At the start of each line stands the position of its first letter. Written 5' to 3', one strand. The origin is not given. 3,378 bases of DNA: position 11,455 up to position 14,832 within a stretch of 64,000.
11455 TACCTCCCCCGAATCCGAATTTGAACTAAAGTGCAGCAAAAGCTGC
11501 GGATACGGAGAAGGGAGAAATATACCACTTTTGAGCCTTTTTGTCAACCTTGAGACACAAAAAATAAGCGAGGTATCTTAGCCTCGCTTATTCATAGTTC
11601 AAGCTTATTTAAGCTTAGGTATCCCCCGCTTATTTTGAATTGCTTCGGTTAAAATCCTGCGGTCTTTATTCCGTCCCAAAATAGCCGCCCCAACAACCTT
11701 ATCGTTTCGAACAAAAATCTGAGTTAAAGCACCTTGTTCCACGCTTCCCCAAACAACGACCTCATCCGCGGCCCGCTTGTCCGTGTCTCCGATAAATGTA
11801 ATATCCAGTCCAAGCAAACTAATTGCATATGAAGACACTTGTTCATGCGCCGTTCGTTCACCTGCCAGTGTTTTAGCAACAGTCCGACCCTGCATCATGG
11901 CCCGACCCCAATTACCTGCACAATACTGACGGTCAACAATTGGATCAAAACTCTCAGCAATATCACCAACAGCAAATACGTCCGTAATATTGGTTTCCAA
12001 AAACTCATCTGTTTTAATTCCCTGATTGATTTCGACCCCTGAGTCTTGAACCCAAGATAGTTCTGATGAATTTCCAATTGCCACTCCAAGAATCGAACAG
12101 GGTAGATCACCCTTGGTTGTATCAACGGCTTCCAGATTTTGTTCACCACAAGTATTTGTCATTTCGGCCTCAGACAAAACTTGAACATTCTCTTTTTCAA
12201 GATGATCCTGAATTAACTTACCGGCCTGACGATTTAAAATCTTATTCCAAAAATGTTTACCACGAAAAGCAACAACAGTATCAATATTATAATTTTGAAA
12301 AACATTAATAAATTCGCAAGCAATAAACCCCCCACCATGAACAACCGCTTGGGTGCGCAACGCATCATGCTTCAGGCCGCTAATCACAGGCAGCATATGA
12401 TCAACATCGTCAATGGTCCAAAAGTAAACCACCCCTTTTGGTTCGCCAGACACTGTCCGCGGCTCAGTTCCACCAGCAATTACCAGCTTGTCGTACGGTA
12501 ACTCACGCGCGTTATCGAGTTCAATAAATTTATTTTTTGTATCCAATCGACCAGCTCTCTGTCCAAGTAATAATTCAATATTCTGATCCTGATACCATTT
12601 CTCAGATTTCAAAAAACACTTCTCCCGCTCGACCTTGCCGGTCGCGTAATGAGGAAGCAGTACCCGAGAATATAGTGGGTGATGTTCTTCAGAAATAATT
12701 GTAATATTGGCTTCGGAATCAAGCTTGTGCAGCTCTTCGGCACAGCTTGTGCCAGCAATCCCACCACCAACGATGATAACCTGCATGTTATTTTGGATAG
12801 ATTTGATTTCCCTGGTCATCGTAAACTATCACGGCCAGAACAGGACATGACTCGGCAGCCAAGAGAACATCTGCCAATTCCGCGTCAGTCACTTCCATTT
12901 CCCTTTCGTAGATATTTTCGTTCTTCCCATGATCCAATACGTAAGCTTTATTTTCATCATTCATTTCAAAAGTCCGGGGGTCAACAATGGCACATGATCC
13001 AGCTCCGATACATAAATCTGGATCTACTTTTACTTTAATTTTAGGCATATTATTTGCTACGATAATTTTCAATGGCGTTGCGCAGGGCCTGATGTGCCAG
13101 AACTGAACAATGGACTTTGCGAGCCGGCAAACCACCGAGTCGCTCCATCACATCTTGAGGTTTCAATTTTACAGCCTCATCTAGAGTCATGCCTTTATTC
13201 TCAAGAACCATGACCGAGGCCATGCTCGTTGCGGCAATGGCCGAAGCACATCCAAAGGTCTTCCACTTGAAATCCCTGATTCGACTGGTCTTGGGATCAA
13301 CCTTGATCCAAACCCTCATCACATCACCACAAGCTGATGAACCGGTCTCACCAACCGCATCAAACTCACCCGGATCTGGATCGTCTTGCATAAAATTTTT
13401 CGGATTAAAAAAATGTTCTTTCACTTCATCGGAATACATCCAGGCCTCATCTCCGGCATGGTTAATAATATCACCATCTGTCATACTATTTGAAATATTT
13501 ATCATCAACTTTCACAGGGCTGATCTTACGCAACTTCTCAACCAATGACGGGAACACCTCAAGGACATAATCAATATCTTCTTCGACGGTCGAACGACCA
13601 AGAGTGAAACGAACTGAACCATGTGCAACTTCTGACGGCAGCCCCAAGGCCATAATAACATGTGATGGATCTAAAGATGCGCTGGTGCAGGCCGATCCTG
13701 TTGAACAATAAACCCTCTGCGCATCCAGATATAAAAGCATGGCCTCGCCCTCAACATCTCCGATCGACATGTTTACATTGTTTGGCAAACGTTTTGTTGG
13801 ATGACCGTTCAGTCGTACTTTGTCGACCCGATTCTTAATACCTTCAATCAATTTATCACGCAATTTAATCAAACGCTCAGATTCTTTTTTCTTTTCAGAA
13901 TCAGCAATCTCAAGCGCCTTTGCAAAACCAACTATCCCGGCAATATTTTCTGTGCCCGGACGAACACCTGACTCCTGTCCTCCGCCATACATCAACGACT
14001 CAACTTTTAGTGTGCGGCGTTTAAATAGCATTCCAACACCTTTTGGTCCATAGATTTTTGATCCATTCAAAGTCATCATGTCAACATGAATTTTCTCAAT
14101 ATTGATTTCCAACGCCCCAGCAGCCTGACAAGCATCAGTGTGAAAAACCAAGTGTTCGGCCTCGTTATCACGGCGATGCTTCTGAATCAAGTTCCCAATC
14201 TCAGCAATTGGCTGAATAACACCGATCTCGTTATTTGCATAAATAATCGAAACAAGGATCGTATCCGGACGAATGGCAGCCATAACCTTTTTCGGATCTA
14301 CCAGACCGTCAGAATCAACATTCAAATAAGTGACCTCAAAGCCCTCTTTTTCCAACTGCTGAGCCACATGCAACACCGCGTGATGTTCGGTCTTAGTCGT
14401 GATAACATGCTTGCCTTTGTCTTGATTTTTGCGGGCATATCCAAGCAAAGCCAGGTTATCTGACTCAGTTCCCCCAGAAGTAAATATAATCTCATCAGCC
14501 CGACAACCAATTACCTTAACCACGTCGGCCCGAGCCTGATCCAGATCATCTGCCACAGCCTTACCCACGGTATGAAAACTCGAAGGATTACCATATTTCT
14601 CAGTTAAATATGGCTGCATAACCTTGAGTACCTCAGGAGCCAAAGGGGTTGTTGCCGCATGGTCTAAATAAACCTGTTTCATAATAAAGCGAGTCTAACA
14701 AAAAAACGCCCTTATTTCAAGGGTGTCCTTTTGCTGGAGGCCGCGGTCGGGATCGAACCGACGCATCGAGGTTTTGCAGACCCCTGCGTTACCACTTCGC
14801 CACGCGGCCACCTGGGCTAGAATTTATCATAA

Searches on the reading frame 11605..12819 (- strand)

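Call 7: search_protein_families(library=pfam, proteins=[window:11605-12819:-], max_evalue=0.001)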
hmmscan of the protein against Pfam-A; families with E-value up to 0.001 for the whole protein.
window:11605-12819:- (404 aa): 5 families
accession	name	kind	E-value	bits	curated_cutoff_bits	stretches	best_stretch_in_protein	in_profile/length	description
PF07992.20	Pyr_redox_2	-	6.1e-45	154.3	26.1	1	12-298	1-278/291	Pyridine nucleotide-disulphide oxidoreductase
PF00070.33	Pyr_redox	-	5.2e-17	62.6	22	1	158-234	2-79/82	Pyridine nucleotide-disulphide oxidoreductase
PF18267.7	Rubredoxin_C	-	1.1e-06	29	25.9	1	336-397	8-69/70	Rubredoxin NAD+ reductase C-terminal domain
PF03486.20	HI0933_like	-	2.7e-05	24.2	50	0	13-38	2-27/244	HI0933-like protein Rossmann domain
PF00890.30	FAD_binding_2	-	0.00052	19.8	20.4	0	14-45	2-31/414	FAD binding domain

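Call 91: search_protein_families(library=ncbifam, proteins=[window:11605-12819:-], max_evalue=0.001)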
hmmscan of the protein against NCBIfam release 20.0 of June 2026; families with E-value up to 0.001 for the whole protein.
window:11605-12819:- (404 aa): 46 families (the best 25 are shown)
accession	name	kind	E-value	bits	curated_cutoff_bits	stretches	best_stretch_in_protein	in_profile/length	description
TIGR02374.1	nitri_red_nirB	equivalog_domain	1.7e-49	169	578.35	1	15-401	2-389/794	nitrite reductase large subunit NirB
NF042949.2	3PPDioc_HcaD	equivalog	9.1e-39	133.3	450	1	13-399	3-383/386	3-phenylpropionate/cinnamic acid dioxygenase ferredoxin--NAD(+) reductase subunit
NF045765.1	PhenlGlyoxDHPadH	equivalog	1.4e-37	129.6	475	1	12-399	3-391/416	NADH-dependent phenylglyoxylate dehydrogenase subunit epsilon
TIGR03385.1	CoA_CoA_reduc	equivalog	6.8e-37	127.3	578.8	1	13-351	1-347/439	CoA-disulfide reductase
NF041682.1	ant_diox_AndAa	equivalog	1.3e-35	122.9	650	1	12-378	4-367/406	anthranilate 1,2-dioxygenase system ferredoxin--NAD(+) reductase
NF007123.0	PRK09564.1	equivalog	1.9e-33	115.8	458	1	12-354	1-351/444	CoA-disulfide reductase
NF011565.0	PRK14989.1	subfamily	1.2e-26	93.1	883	1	11-397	3-390/847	nitrite reductase large subunit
NF007286.0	PRK09754.1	equivalog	2e-25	89.4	447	1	12-398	4-383/400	phenylpropionate dioxygenase ferredoxin reductase subunit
NF010037.0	PRK13512.1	equivalog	1.8e-24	86.4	394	1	13-400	3-392/438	CoA-disulfide reductase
NF003437.0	PRK04965.1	equivalog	3.1e-21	75.8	392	1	12-289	3-276/378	NADH:flavorubredoxin reductase NorW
NF046103.1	NOXase_Strep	equivalog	3e-20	72.6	600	1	14-391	2-387/442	H2O-forming NADH oxidase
TIGR01350.1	lipoamide_DH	equivalog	3.8e-19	68.7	408.8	1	99-291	121-312/461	dihydrolipoyl dehydrogenase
TIGR03169.1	Nterm_to_SelD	hypoth_equivalog_domain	7.3e-16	58.4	310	1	16-289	4-283/365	pyridine nucleotide-disulfide oxidoreductase family protein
NF041853.1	hythiocyan_redase_MerA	equivalog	6.9e-15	54.8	650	1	152-288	157-295/440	hypothiocyanous acid reductase MerA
NF004776.0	PRK06116.1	equivalog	1.2e-14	54.2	480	1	76-290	103-307/450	glutathione-disulfide reductase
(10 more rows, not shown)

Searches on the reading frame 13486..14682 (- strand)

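Call 7: search_protein_families(library=pfam, proteins=[window:13486-14682:-], max_evalue=0.001)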
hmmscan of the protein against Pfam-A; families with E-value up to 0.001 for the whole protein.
window:13486-14682:- (398 aa): 2 families
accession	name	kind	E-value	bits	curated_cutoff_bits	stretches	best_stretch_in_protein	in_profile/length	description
PF00266.25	Aminotran_5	-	6.1e-80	269.4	21.5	1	4-373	1-371/371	Aminotransferase class-V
PF01212.27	Beta_elim_lyase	-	3.8e-05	23.6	27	1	61-209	46-199/288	Beta-eliminating lyase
